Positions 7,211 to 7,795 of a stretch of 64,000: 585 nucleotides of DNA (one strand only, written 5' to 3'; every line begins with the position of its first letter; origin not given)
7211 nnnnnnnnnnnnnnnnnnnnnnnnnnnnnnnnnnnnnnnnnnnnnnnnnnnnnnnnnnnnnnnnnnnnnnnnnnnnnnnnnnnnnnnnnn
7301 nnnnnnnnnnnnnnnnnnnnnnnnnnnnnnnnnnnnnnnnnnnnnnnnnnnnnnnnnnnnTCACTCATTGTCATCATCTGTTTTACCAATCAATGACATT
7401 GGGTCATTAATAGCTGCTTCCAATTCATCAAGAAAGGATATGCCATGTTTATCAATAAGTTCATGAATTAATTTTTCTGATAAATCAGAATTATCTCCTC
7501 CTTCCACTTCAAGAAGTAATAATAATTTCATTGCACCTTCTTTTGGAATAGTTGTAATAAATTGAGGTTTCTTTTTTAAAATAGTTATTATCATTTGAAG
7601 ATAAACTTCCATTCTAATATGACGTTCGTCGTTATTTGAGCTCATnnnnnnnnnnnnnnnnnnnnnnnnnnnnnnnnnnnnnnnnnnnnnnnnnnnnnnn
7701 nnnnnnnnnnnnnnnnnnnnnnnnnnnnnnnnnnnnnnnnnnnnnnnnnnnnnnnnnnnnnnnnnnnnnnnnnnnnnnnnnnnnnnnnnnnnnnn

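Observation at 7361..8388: ABC/AAA_21-type ATPase split across two ORFs between its signature motif and Walker B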

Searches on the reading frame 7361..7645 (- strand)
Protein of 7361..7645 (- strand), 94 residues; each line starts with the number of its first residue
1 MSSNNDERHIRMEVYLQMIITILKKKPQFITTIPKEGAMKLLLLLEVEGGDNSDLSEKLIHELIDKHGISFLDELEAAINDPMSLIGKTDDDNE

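Call 3: search_protein_families(library=pfam, proteins=[window:7361-7645:-], max_evalue=1)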
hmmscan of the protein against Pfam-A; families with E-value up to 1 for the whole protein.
window:7361-7645:- (94 aa): 0 families

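Call 4: search_protein_families(library=phrogs, proteins=[window:7361-7645:-], max_evalue=0.1)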
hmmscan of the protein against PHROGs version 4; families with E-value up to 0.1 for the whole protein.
window:7361-7645:- (94 aa): 0 families

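Call 5: search_protein_families(library=padloc, proteins=[window:7361-7645:-], max_evalue=1)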
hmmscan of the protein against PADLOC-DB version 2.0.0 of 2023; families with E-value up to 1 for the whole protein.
window:7361-7645:- (94 aa): 0 families

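Call 12: find_homologous_proteins(query=window:7361-7645:-, max_evalue=0.01)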
Query window:7361-7645:- (94 aa): 1 proteins with E <= 0.01 among 1 candidates.
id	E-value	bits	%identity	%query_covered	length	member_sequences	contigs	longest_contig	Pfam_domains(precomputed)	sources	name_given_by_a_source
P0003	3.4e-50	185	96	100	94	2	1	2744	-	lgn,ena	-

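Call 14: find_encoding_contigs(protein=P0003, flank=5000)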
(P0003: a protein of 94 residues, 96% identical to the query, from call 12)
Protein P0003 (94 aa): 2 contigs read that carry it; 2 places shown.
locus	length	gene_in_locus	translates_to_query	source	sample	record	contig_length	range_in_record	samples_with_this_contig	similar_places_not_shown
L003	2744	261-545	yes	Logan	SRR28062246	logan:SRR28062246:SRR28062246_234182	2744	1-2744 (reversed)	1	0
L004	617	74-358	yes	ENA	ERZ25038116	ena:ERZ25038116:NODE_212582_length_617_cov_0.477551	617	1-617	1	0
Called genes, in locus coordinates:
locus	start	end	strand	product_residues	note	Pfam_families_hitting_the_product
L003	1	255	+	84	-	?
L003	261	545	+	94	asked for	-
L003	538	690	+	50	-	-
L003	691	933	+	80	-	-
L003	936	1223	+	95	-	-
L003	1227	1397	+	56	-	-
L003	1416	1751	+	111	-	-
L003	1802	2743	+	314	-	?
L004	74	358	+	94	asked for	-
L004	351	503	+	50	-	-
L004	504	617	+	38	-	?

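Call 54: search_protein_families(library=pfam, alignment_id=A3, max_evalue=0.01)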
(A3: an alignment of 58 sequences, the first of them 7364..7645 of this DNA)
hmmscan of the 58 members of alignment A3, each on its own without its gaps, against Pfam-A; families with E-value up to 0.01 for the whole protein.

A. member 1, window:7364-7645:- (94 aa): 0 families

B. families by the number of members that match (of 58 scanned): 23 families
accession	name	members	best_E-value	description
PF17164.10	DUF5122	1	2.3e-48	Domain of unknown function (DUF5122) beta-propeller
PF23898.1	Crass_capsid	1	1.7e-29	Crassvirus major capsid protein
PF25702.1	CrAss_Ring_2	1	4.1e-16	Phage tail ring protein 2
PF20030.5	bpMoxR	1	9.9e-15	MoxR domain in the MoxR-vWA-beta-propeller ternary systems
PF24228.1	CrAss_Ring_1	1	2.4e-13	Phage tail ring protein 1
PF00004.35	AAA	1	2.6e-13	ATPase family associated with various cellular activities (AAA)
PF01145.31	Band_7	1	9.8e-11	SPFH domain / Band 7 family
PF07728.20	AAA_5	1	2.8e-08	AAA domain (dynein-related subfamily)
PF01541.30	GIY-YIG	1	8.3e-06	GIY-YIG catalytic domain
PF00319.23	SRF-TF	1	1.2e-05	SRF-type transcription factor (DNA-binding and dimerisation domain)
PF00216.26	Bac_DNA_binding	1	4.5e-05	Bacterial DNA-binding protein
PF20720.3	nSTAND3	1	0.00015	Novel STAND NTPase 3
PF22083.2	I-HmuI_NUMOD-like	1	0.00015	DNA endonuclease I-HmuI-like, NUMOD-like domain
PF25199.1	nSTAND_NTPase5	1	0.00019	Novel STAND NTPase 5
PF13936.12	HTH_38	1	0.00028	Helix-turn-helix domain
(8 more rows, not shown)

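Call 55: search_solved_structures(query=window:7364-7645:-, max_evalue=10, show_alignments=3)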
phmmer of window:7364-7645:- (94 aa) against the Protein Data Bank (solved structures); distinct sequences matched with E-value up to 10: 2.
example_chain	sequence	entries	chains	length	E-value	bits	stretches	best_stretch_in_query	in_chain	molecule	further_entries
7edz_D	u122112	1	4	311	0.27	14.6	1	12-68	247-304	Phosphopantothenate--cysteine ligase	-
1p9o_A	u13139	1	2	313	0.27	14.6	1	12-68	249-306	Phosphopantothenoylcysteine synthetase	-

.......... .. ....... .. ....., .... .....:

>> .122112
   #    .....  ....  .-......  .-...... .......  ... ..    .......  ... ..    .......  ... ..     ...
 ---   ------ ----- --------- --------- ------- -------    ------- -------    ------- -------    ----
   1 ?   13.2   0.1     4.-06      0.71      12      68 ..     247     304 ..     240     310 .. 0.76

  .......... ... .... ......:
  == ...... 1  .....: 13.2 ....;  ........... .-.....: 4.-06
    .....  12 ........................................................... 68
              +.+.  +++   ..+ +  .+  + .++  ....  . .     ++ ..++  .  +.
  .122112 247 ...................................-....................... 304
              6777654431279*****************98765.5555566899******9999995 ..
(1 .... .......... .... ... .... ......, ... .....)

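Call 69: search_protein_families(library=padloc, proteins=[window:7364-7645:-, P0003], max_evalue=10)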
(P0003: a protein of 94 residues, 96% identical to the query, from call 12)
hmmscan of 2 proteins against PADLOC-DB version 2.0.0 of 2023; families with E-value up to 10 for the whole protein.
window:7364-7645:- (94 aa): 0 families

P0003 (94 aa): 0 families

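Call 70: search_protein_families(library=pfam, proteins=[window:7364-7645:-, P0003], max_evalue=10)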
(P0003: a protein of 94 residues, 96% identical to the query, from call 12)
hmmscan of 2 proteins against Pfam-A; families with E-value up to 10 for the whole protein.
window:7364-7645:- (94 aa): 0 families

P0003 (94 aa): 0 families
